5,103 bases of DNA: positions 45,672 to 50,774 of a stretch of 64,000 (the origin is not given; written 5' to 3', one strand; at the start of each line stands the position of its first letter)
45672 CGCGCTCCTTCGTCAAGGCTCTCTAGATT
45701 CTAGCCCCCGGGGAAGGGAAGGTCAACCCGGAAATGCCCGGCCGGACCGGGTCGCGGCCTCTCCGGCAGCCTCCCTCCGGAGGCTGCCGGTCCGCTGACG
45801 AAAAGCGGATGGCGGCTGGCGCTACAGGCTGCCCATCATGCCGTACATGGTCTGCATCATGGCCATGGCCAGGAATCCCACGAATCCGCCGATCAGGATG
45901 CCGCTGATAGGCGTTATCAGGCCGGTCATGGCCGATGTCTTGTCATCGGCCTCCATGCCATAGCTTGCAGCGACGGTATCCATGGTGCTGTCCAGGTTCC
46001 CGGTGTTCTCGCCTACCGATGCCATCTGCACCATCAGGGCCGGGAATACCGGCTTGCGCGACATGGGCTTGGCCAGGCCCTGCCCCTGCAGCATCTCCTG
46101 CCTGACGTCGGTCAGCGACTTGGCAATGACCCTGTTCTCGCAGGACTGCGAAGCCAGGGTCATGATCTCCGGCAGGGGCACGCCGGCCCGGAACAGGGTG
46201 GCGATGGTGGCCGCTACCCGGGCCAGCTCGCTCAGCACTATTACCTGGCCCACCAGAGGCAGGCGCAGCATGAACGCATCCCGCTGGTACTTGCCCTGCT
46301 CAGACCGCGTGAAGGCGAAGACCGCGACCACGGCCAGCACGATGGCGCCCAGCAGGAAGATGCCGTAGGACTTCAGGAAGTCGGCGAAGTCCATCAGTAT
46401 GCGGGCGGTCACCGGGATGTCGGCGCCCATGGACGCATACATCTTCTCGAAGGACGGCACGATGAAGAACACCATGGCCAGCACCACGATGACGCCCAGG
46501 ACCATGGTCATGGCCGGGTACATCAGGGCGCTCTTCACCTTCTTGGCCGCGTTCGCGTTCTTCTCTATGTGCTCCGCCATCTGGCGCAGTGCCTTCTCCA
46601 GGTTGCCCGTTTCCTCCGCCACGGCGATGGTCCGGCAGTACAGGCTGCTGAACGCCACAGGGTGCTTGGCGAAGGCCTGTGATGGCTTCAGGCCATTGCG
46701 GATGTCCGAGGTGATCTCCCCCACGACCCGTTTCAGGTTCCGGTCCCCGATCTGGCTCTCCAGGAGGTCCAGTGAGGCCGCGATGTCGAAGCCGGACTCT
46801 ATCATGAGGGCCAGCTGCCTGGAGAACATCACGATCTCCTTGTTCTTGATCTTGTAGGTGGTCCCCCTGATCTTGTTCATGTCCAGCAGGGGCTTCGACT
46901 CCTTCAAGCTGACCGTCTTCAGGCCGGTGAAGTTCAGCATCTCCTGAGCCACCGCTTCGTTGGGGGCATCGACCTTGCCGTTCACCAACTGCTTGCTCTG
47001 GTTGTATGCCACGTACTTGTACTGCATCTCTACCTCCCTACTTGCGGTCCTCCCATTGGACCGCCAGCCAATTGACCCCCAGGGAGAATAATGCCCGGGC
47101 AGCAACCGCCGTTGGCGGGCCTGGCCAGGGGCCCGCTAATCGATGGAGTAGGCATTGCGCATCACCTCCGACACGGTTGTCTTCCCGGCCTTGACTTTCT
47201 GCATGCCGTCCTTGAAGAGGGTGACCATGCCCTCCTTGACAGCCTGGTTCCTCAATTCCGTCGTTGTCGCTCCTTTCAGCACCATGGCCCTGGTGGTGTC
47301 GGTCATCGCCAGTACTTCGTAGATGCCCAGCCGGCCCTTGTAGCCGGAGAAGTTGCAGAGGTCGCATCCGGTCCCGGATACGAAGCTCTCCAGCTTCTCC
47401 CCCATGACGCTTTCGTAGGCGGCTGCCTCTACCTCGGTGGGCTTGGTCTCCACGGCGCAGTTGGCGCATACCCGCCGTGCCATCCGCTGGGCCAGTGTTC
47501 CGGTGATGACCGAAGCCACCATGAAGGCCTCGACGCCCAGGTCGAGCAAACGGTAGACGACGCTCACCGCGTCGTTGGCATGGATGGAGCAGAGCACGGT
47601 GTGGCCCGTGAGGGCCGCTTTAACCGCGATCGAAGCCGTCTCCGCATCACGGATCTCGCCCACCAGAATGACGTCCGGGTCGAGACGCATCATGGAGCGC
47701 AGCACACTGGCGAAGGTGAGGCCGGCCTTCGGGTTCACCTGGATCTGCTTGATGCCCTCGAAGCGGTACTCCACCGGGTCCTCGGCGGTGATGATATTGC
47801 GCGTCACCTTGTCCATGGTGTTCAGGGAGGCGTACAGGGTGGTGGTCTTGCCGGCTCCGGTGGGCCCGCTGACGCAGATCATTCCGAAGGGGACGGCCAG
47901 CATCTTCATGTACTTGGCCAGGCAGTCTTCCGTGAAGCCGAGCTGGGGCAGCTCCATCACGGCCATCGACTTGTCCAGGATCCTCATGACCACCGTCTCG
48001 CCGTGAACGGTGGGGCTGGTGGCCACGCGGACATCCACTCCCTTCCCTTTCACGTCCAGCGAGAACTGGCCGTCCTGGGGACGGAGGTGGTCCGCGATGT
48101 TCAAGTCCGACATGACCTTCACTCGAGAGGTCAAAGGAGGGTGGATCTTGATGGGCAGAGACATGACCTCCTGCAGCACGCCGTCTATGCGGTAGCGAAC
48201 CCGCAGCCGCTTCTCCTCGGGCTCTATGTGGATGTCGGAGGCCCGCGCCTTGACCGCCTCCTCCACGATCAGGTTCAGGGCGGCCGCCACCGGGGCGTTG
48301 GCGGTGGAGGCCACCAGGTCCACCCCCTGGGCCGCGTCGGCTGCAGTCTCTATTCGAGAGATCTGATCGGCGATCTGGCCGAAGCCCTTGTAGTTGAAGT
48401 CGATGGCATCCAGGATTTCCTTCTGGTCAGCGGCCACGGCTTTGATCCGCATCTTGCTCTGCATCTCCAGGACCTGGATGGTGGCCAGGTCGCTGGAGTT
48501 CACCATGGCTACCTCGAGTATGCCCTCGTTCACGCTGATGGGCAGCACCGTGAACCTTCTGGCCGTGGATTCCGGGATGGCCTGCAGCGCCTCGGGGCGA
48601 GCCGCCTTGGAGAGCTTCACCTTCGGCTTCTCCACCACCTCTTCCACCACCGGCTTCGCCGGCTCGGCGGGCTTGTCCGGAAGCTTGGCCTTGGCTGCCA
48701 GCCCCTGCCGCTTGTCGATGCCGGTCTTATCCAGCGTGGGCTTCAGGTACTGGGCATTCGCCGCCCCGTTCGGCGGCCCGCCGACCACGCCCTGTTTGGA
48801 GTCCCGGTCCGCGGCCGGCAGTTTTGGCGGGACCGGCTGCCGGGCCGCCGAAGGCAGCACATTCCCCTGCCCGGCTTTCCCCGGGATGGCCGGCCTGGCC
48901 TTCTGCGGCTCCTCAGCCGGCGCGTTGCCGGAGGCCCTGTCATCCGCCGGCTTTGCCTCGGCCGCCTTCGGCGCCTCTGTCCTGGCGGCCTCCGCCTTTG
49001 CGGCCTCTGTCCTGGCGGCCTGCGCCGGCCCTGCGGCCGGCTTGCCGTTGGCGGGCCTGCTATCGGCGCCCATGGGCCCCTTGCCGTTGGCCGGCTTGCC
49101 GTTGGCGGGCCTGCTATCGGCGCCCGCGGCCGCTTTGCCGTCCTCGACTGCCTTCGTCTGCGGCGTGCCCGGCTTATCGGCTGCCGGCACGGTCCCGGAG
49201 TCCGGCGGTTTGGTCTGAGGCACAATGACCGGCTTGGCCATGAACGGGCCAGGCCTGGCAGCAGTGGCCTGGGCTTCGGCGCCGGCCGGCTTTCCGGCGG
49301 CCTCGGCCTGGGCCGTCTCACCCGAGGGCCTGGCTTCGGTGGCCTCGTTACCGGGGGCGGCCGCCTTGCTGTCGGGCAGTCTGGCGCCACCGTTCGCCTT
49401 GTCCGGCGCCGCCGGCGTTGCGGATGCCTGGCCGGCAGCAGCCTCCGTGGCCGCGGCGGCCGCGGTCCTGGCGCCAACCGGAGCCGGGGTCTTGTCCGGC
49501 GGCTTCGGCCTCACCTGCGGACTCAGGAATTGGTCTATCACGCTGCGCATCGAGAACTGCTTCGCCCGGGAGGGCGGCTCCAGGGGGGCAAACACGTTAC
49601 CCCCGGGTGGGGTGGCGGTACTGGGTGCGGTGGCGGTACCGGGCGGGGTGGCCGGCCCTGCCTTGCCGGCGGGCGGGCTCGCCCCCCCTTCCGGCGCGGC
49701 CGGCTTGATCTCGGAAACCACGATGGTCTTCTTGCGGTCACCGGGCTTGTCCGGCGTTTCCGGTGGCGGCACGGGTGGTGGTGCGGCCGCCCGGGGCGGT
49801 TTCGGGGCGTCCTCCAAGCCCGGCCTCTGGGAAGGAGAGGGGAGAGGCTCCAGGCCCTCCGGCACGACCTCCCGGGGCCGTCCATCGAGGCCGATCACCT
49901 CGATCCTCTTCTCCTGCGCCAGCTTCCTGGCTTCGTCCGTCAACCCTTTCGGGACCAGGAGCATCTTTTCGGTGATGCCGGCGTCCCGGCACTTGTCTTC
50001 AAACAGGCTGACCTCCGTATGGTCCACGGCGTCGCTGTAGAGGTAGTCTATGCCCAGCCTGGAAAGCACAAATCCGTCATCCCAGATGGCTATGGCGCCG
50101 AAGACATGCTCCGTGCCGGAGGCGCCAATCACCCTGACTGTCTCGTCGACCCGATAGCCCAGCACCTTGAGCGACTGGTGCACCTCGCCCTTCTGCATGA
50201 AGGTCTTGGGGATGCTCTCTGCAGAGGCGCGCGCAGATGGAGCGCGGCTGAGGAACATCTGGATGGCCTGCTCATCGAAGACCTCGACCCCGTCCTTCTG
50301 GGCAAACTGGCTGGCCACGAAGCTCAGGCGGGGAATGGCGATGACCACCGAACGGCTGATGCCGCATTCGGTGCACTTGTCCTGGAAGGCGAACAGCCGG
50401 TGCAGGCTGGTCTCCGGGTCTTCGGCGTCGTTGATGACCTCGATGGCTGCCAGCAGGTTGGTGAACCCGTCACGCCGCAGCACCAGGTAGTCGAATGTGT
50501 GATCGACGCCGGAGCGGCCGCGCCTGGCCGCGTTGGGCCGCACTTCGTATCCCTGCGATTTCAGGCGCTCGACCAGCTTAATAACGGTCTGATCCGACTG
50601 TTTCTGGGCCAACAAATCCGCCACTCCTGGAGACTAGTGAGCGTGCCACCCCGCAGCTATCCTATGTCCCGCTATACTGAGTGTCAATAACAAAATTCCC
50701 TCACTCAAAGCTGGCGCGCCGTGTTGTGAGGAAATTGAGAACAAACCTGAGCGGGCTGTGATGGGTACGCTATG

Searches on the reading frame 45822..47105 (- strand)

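Call 12: search_protein_families(library=pfam, proteins=[window:45822-47105:-], max_evalue=0.001)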
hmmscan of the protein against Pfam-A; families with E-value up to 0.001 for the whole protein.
window:45822-47105:- (427 aa): 1 family
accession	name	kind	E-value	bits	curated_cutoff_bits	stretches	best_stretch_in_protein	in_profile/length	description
PF00482.28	T2SSF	-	1.2e-55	187.2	25.2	2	94-217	1-125/125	Type II secretion system (T2SS), protein F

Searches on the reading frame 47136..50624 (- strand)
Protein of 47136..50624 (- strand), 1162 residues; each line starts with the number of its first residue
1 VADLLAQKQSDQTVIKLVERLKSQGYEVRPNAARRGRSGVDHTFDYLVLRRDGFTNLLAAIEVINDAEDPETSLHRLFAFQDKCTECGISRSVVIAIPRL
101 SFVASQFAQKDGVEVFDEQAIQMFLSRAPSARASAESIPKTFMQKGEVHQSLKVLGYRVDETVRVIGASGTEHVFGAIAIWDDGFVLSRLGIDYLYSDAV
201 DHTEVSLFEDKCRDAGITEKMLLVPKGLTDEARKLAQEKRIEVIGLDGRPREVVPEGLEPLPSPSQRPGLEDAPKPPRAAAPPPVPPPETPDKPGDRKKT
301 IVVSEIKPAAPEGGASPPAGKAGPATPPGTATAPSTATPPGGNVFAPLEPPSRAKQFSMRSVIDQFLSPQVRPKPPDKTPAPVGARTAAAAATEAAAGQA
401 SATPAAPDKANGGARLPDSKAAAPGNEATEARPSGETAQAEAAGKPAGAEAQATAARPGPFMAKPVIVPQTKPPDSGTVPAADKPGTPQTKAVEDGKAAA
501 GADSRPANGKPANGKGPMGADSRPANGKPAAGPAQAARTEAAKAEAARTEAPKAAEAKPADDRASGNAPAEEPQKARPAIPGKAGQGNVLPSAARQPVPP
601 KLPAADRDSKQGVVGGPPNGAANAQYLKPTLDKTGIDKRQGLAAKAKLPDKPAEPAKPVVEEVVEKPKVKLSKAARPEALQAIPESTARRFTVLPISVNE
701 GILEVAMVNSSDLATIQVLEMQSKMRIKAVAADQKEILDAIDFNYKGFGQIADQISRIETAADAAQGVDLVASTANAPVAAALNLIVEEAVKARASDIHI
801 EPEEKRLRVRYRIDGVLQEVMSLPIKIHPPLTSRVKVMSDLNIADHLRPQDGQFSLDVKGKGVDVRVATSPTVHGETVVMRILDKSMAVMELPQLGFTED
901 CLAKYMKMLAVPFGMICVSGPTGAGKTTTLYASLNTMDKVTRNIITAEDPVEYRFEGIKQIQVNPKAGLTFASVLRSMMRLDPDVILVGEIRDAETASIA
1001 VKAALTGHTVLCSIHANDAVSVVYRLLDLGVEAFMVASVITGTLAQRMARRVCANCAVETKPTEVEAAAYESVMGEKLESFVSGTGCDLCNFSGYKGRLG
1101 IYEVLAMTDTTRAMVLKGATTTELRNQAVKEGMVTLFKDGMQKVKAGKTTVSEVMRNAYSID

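Call 12: search_protein_families(library=pfam, proteins=[window:47136-50624:-], max_evalue=0.001)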
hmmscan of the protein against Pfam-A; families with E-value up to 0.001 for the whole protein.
window:47136-50624:- (1162 aa): 3 families
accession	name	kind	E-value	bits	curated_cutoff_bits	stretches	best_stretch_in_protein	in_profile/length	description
PF00437.27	T2SSE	-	6.9e-127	423.5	24.9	1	775-1156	4-370/370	Type II/IV secretion system protein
PF05157.20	MshEN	-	1.2e-11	44.8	23.1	1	675-745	13-84/90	MshEN domain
PF04471.18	Mrr_cat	-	1.6e-05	25.5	21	0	19-122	15-112/115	Restriction endonuclease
